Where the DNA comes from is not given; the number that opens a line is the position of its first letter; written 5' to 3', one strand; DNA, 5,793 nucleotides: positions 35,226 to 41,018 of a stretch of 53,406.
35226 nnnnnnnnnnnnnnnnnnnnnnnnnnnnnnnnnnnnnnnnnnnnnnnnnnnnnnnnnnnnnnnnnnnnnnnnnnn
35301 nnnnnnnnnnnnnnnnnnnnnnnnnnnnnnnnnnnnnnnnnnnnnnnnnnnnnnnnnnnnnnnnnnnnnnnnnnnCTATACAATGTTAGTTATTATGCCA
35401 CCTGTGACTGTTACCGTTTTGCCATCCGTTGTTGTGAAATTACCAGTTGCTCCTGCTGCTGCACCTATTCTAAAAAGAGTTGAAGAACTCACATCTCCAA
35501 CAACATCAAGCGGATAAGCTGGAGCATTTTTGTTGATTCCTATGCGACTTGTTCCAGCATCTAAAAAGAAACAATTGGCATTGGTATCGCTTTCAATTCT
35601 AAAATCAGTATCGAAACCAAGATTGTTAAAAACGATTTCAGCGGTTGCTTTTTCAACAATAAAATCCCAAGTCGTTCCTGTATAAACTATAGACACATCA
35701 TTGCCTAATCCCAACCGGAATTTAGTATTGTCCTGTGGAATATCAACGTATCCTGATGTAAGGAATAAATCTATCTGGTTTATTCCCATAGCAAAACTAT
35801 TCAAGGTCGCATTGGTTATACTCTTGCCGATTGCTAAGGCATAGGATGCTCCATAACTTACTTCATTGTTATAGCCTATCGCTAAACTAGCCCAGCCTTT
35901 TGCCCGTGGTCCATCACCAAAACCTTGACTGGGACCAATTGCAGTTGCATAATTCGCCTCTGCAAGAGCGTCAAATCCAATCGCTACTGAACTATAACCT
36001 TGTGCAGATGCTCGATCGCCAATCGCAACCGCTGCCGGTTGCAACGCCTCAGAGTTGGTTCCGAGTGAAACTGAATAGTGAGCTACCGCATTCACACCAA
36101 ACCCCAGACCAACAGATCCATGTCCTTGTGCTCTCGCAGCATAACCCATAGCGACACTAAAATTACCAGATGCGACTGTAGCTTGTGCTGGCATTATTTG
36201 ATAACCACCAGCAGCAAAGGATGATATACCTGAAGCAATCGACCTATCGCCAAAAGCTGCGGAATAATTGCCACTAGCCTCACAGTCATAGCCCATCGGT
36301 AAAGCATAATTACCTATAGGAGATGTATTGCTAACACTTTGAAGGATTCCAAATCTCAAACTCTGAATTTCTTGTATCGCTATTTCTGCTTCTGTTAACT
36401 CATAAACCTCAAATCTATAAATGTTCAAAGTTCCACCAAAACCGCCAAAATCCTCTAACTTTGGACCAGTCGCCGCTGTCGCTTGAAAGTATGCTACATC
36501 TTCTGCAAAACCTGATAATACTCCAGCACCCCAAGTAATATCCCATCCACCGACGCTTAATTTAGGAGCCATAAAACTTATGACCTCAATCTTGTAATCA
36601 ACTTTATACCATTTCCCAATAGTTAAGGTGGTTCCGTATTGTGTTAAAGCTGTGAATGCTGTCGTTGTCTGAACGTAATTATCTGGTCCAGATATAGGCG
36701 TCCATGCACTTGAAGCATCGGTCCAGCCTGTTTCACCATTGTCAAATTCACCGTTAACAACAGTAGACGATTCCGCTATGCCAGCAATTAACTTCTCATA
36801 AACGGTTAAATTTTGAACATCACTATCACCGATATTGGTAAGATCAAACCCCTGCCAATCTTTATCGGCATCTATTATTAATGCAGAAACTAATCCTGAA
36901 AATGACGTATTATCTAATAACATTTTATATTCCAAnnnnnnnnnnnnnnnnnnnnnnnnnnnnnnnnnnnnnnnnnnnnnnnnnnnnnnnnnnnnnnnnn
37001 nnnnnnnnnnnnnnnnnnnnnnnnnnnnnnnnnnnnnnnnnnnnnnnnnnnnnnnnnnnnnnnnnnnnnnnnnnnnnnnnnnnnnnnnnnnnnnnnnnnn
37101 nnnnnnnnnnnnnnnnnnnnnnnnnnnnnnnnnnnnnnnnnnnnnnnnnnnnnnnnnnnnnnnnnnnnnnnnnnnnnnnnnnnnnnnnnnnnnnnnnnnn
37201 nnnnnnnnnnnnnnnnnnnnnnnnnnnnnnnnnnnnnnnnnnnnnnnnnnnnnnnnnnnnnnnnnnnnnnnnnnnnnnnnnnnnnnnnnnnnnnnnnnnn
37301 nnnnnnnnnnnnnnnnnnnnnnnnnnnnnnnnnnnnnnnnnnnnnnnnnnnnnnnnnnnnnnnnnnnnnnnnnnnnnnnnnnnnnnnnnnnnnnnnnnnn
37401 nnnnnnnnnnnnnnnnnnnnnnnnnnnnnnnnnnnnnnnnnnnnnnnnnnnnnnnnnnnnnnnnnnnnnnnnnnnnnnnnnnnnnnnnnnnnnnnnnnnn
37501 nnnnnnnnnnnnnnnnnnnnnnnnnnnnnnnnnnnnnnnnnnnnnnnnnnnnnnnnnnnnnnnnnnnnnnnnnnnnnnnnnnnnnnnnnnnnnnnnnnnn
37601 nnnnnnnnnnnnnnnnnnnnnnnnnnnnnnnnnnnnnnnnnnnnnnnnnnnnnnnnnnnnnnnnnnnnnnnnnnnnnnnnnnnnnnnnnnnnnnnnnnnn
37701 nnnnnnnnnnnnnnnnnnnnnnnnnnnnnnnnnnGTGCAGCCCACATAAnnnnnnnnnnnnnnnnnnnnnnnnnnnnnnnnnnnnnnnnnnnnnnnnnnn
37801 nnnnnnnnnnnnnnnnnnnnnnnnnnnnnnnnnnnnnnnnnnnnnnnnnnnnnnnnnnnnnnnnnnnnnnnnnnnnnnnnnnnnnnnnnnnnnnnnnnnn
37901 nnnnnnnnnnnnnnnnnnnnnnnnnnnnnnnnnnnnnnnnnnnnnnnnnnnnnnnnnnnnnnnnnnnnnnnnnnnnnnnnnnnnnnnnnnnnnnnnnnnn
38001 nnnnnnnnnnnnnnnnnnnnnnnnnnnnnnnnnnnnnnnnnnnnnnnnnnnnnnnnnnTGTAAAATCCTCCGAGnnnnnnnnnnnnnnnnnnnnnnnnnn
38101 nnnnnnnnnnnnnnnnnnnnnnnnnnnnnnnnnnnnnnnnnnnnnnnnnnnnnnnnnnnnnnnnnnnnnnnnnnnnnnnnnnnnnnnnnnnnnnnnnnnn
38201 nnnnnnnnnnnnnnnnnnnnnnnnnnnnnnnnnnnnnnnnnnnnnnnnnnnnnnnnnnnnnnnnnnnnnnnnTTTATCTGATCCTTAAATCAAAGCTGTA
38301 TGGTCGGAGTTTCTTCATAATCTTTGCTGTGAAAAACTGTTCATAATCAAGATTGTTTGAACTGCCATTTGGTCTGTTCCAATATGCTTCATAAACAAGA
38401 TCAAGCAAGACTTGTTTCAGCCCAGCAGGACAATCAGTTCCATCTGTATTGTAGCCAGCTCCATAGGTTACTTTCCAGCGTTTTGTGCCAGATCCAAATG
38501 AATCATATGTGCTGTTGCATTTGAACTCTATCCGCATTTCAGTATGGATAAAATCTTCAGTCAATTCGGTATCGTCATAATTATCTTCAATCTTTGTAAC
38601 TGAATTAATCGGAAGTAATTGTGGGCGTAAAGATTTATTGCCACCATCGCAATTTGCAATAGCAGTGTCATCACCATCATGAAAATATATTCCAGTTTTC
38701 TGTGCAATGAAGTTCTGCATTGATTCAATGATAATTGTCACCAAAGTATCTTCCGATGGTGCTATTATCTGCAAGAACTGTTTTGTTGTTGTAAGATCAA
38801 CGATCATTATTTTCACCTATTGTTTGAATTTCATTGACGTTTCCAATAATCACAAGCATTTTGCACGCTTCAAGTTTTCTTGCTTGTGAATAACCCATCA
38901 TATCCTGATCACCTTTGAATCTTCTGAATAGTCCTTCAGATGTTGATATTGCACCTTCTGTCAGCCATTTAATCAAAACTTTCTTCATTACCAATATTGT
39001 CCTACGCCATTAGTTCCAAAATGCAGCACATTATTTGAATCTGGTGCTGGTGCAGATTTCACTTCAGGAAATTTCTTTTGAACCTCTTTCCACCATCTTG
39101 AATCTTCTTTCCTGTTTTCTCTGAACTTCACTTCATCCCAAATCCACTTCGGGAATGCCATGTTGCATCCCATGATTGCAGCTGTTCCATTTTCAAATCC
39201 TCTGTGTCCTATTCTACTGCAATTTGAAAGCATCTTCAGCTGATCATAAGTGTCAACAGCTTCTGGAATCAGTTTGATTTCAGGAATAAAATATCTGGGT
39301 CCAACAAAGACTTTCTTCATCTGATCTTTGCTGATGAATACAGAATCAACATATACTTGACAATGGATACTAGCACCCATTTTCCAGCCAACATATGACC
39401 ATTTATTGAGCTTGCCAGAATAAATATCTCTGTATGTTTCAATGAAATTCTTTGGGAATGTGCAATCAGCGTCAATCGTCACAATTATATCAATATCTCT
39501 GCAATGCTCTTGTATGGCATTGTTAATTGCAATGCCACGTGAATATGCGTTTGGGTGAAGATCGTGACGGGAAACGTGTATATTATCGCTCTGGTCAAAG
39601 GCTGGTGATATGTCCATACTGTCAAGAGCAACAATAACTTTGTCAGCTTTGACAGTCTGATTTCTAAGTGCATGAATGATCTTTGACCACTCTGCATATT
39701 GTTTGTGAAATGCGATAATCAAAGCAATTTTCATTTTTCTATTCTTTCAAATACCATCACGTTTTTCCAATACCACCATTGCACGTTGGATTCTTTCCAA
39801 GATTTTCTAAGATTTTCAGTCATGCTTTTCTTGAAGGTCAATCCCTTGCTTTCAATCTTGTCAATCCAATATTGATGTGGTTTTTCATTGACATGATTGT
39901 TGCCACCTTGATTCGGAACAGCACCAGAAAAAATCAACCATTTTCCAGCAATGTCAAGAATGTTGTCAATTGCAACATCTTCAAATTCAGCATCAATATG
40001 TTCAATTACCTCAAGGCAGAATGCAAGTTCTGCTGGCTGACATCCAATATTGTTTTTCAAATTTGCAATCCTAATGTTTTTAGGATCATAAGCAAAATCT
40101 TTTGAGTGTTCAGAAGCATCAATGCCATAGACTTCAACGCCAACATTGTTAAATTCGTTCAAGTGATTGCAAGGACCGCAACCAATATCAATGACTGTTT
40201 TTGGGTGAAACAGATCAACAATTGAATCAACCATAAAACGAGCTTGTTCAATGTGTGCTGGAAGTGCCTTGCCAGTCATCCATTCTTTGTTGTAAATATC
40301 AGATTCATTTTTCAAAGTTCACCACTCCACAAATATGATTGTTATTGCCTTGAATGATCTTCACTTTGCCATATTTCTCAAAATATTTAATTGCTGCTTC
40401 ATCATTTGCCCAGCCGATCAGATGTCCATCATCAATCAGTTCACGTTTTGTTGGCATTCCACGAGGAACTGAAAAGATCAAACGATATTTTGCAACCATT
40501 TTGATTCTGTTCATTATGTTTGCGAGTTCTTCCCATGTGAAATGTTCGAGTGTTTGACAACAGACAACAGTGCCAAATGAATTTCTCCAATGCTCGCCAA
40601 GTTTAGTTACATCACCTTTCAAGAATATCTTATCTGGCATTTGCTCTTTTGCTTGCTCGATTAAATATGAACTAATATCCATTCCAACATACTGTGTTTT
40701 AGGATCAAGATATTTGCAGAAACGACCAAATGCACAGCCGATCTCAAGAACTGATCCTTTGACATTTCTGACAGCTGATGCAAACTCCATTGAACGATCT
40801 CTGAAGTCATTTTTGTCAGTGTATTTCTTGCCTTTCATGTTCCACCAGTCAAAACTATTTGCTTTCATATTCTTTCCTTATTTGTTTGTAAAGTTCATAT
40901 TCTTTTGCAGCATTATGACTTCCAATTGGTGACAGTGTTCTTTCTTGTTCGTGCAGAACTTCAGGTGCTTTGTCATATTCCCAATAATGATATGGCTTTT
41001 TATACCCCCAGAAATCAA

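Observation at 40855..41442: Small phage protein carrying all four GT29 sialyltransferase motifs in order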

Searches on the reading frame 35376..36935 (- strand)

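Call 65: search_protein_families(library=phrogs, proteins=[window:35376-36935:-], max_evalue=0.001)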
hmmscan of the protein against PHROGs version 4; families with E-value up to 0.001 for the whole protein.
window:35376-36935:- (519 aa): 1 family
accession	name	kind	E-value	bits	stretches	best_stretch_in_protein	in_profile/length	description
phrog_20057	-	unknown function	1.9e-06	26.2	1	201-320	568-684/2265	-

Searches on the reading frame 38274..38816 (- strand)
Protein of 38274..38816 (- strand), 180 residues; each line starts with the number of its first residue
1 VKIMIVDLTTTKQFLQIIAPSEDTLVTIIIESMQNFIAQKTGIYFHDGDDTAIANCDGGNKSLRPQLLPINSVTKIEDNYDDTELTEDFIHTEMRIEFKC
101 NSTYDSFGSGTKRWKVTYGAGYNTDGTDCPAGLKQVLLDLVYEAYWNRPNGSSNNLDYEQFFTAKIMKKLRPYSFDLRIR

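Call 6: search_protein_families(library=phrogs, proteins=[window:38274-38816:-], max_evalue=0.001)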
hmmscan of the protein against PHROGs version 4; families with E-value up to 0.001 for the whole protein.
window:38274-38816:- (180 aa): 1 family
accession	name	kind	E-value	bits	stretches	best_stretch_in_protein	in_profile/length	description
phrog_442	-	connector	3.9e-11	43.8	1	5-154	87-228/270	head-tail adaptor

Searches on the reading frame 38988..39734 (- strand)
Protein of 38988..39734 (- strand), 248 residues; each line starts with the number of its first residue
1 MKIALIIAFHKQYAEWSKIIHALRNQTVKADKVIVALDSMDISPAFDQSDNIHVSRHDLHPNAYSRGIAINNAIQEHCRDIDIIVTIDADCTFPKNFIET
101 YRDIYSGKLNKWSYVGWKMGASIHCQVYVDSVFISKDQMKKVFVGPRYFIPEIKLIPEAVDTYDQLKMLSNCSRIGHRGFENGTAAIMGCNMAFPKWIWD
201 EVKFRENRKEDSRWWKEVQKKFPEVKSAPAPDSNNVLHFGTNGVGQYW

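Call 3: search_protein_families(library=pfam, proteins=[window:38988-39734:-], max_evalue=1)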
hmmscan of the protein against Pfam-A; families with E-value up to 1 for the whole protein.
window:38988-39734:- (248 aa): 2 families
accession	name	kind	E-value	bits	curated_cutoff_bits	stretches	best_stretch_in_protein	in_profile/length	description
PF00535.33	Glycos_transf_2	-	0.00087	19.7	23.3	1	6-99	3-97/168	Glycosyl transferase family 2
PF10887.13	DUF2686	-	0.062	12.7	25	1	71-152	85-167/285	Protein of unknown function (DUF2686)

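Call 6: search_protein_families(library=phrogs, proteins=[window:38988-39734:-], max_evalue=0.001)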
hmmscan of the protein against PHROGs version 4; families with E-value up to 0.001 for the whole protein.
window:38988-39734:- (248 aa): 0 families

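Call 16: search_protein_families(library=ncbifam, proteins=[window:38988-39734:-], max_evalue=0.01)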
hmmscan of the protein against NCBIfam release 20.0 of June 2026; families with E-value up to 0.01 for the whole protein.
window:38988-39734:- (248 aa): 1 family
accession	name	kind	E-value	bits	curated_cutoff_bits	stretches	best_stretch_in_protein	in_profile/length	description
NF041391.1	DPhHxTase_Halo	equivalog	0.0012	17.8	375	1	18-103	12-91/213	dolichyl-phosphate hexose transferase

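Call 96: search_solved_structures(query=window:38988-39734:-, max_evalue=1)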
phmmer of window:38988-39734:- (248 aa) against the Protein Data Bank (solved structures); distinct sequences matched with E-value up to 1: 0.

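Call 106: predict_structure(protein=window:38988-39734:-)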
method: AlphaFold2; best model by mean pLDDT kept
length: 248 residues; sequences in the alignment: 1
mean_pLDDT: 34.6   pTM: 0.27
mean pLDDT of the five models: 34.6, 31.3, 30.4, 29.6, 29.0
residues with pLDDT >= 90: 0; 70-90: 0; 50-70: 18; < 50: 230
segments of 3 or more residues with pLDDT < 50: 1-14, 26-28, 30-210, 221-248
pLDDT, mean of each block of 10 residues (from residue 1): 43 48 50 43 30 25 42 47 39 31 28 23 27 27 26 27 32 29 27 33 34 51 43 34 26
secondary structure, 60 per line:
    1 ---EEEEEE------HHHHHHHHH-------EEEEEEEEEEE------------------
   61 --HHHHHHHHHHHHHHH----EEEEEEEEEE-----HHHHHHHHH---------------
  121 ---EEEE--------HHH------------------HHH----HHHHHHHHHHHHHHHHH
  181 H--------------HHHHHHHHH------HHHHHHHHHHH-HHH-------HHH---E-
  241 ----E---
elements in order: E4-9 H16-24 E32-42 H63-77 E82-91 H97-105 E124-127 H164-181 H196-204 H211-221

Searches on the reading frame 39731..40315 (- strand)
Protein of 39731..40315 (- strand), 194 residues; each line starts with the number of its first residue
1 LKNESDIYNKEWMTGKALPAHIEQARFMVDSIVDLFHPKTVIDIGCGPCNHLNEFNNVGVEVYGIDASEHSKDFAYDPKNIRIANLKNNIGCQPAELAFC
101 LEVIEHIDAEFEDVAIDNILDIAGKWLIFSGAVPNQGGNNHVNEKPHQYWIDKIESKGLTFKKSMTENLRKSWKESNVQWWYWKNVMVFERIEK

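Call 3: search_protein_families(library=pfam, proteins=[window:39731-40315:-], max_evalue=1)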
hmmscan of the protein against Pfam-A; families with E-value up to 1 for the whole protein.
window:39731-40315:- (194 aa): 6 families
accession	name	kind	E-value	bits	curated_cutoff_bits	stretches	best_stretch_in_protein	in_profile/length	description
PF13489.12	Methyltransf_23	-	1.2e-06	28.8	27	1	32-109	13-96/164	Methyltransferase domain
PF13847.12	Methyltransf_31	-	0.00015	21.9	27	1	39-122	5-81/145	Methyltransferase domain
PF08241.18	Methyltransf_11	-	0.00075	20.5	21.2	1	42-109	1-74/95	Methyltransferase domain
PF13649.12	Methyltransf_25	-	0.00081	20.5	27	1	41-76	1-38/97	Methyltransferase domain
PF08242.18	Methyltransf_12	-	0.01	17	30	1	42-110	1-80/98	Methyltransferase domain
PF09445.16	Methyltransf_15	-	0.14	12.1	22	1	39-92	2-53/165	RNA cap guanine-N2 methyltransferase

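Call 6: search_protein_families(library=phrogs, proteins=[window:39731-40315:-], max_evalue=0.001)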
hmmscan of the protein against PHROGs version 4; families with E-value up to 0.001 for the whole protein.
window:39731-40315:- (194 aa): 1 family
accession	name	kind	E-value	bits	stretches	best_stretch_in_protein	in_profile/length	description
phrog_24759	-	other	2.4e-05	25.2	1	37-158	56-183/204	methyltransferase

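Call 16: search_protein_families(library=ncbifam, proteins=[window:39731-40315:-], max_evalue=0.01)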
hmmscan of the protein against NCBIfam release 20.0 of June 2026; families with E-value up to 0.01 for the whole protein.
window:39731-40315:- (194 aa): 4 families
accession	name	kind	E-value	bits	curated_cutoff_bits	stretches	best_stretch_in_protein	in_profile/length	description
NF043040.1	corrin_prot_MT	hypoth_equivalog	0.0014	18.1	180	1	34-71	36-75/216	corrinoid protein-associated methyltransferase CpaM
NF045667.1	MTase_DVU1556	equivalog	0.0027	17.2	155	1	38-74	23-60/213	DVU_1556 family methyltransferase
TIGR01983.1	UbiG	equivalog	0.0028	17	102.95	1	35-108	47-130/228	bifunctional 2-polyprenyl-6-hydroxyphenol methylase/3-demethylubiquinol 3-O-methyltransferase UbiG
NF000007.1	16S_rRNA_Rmt_D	exception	0.003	17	500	1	38-152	105-221/247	RmtD family 16S rRNA (guanine(1405)-N(7))-methyltransferase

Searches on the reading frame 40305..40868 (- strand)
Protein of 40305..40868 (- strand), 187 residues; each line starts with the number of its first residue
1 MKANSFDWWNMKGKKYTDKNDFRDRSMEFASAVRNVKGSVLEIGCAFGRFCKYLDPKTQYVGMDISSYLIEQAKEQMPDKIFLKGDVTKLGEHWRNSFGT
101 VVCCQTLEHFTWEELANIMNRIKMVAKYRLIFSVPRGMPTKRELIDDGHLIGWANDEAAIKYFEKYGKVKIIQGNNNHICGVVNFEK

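Call 3: search_protein_families(library=pfam, proteins=[window:40305-40868:-], max_evalue=1)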
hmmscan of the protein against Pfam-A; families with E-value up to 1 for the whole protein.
window:40305-40868:- (187 aa): 10 families
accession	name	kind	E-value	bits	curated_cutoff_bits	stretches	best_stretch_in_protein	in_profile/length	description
PF13649.12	Methyltransf_25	-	7e-13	49.5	27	1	40-127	1-94/97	Methyltransferase domain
PF08241.18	Methyltransf_11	-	2.5e-12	47.7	21.2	1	41-127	1-88/95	Methyltransferase domain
PF08242.18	Methyltransf_12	-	1.9e-11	45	30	1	41-125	1-91/98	Methyltransferase domain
PF13489.12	Methyltransf_23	-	1e-08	35.5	27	1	27-135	13-119/164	Methyltransferase domain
PF13847.12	Methyltransf_31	-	2.3e-08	34.3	27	1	38-134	5-109/145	Methyltransferase domain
PF05401.17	NodS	-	5.8e-07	30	24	1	7-164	17-169/201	Nodulation protein S (NodS)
PF01728.25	FtsJ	-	0.0051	17.2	24.1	1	36-93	21-81/181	FtsJ-like methyltransferase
PF02390.23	Methyltransf_4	-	0.014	15.3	24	1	39-80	4-48/173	Putative methyltransferase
PF02353.26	CMAS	-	0.035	13.9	27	1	39-126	65-156/273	Mycolic acid cyclopropane synthetase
PF03848.20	TehB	-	0.047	13.6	20.4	1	15-65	8-60/193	Tellurite resistance protein TehB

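Call 6: search_protein_families(library=phrogs, proteins=[window:40305-40868:-], max_evalue=0.001)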
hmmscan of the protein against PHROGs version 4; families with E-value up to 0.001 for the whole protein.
window:40305-40868:- (187 aa): 2 families
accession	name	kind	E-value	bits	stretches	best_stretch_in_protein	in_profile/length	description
phrog_4752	-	other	2.7e-09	37.7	1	23-124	38-148/241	tRNA methyltransferase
phrog_27380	-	other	5.6e-06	27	1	38-146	92-206/285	methyltransferase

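Call 16: search_protein_families(library=ncbifam, proteins=[window:40305-40868:-], max_evalue=0.01)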
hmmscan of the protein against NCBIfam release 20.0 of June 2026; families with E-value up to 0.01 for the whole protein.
window:40305-40868:- (187 aa): 14 families
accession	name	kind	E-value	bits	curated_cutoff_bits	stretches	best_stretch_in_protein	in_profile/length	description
TIGR02021.1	BchM-ChlM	equivalog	1.1e-07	31.6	158.9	1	36-134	53-155/218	magnesium protoporphyrin IX methyltransferase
NF043040.1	corrin_prot_MT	hypoth_equivalog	3.4e-06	26.6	180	1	27-125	32-138/216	corrinoid protein-associated methyltransferase CpaM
NF002463.0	PRK01683.1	equivalog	0.00013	21.7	297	1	28-89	22-87/258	trans-aconitate 2-methyltransferase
TIGR02072.1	BioC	equivalog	0.00018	21.4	184.95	1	37-108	35-108/244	malonyl-ACP O-methyltransferase BioC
NF041255.1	mycofact_MftM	equivalog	0.00023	20.6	200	1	31-135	133-242/289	mycofactocin oligosaccharide methyltransferase MftM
NF045667.1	MTase_DVU1556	equivalog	0.00031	20.3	155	1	34-102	20-89/213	DVU_1556 family methyltransferase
TIGR01983.1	UbiG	equivalog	0.00031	20.1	102.95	1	34-120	46-137/228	bifunctional 2-polyprenyl-6-hydroxyphenol methylase/3-demethylubiquinol 3-O-methyltransferase UbiG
TIGR00091.1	TIGR00091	equivalog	0.00048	19.5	112.65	1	25-78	5-61/194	tRNA (guanosine(46)-N7)-methyltransferase TrmB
NF041650.1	nod_mtase_NodS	equivalog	0.00062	19.5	300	1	7-132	12-139/190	nodulation methyltransferase NodS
NF007610.0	PRK10258.1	equivalog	0.00094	18.6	342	1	15-91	19-98/251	malonyl-ACP O-methyltransferase BioC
TIGR04345.1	ovoA_Cterm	equivalog_domain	0.0069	15.9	170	0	13-75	16-81/242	putative 4-mercaptohistidine N1-methyltransferase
NF045825.1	FAmtase_mtf2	equivalog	0.0072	15.6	400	1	36-106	57-132/248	fatty-acid O-methyltransferase Mtf2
NF008405.0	PRK11207.1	equivalog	0.0086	15.6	218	0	14-73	7-68/198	tellurite resistance methyltransferase TehB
TIGR04371.1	methyltran_NanM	subfamily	0.0096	15.5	44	0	35-67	148-183/273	putative sugar O-methyltransferase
